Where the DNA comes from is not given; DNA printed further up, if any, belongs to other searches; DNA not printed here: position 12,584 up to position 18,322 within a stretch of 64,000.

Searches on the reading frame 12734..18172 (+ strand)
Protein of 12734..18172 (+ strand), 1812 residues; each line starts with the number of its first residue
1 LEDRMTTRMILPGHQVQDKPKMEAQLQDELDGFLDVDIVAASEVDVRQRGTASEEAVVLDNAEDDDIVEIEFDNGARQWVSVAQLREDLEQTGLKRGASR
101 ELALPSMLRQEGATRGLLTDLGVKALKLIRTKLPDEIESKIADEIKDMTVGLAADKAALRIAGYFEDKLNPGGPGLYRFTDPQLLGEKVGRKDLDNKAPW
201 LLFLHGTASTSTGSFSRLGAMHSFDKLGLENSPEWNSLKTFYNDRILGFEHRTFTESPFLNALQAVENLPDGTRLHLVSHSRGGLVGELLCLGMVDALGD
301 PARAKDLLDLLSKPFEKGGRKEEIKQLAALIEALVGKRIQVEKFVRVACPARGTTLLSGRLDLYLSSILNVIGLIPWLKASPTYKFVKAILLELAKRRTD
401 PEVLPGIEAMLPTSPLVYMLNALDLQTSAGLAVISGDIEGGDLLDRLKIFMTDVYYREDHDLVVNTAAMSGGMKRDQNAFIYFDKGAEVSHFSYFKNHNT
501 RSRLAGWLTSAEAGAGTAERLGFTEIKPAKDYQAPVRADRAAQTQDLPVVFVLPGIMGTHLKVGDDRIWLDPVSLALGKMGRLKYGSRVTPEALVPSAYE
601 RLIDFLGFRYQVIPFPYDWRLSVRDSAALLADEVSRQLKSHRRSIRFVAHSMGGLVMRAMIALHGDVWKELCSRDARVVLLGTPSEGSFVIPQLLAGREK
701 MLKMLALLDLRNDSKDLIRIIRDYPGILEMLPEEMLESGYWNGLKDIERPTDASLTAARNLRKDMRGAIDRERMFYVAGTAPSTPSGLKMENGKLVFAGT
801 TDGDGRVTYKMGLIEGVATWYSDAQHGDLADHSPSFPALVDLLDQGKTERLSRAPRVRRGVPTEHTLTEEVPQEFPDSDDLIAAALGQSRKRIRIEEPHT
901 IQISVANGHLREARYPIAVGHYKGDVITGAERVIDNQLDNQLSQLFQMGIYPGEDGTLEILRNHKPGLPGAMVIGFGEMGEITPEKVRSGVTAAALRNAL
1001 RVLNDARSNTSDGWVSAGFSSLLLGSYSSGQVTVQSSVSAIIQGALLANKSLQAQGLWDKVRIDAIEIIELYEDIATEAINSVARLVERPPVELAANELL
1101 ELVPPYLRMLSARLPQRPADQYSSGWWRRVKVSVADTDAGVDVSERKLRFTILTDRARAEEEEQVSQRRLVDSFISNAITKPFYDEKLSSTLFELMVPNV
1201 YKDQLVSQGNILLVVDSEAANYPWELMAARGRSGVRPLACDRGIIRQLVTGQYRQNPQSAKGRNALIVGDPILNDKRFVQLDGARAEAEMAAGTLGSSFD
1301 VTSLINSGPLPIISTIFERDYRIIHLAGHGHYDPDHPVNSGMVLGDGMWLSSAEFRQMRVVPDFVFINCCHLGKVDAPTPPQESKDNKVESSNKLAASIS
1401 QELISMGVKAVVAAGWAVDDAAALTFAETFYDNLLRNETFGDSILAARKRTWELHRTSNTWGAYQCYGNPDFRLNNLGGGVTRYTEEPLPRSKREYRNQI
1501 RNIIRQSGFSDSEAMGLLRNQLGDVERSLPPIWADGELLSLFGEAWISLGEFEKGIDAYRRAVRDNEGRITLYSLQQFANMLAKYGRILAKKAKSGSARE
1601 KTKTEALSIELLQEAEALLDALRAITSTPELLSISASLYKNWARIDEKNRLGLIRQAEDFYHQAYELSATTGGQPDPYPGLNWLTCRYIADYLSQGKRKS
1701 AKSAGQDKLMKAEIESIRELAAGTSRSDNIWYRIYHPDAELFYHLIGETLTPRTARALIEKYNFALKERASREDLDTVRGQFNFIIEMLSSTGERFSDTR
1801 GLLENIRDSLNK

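Call 39: search_protein_families(library=pfam, proteins=[window:12734-18172:+], max_evalue=0.00001)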
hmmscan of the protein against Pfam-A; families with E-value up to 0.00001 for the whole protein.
window:12734-18172:+ (1812 aa): 5 families
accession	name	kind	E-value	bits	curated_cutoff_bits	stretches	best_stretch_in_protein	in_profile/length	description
PF24096.1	DUF7379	-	8.2e-26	91.6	33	1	201-291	1-88/191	Domain of unknown function (DUF7379)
PF12770.12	CHAT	-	9.7e-26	91.3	24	1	1188-1469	3-289/289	CHAT domain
PF20308.4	TPR-S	-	2e-09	38.4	27.6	1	1554-1686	4-101/102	Tetratricopeptide Repeats-Sensor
PF02450.21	LCAT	-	5.5e-08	32.9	21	1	612-736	87-209/392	Lecithin:cholesterol acyltransferase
PF12697.13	Abhydrolase_6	-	1.4e-07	32.8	26.3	0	603-695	33-105/217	Alpha/beta hydrolase family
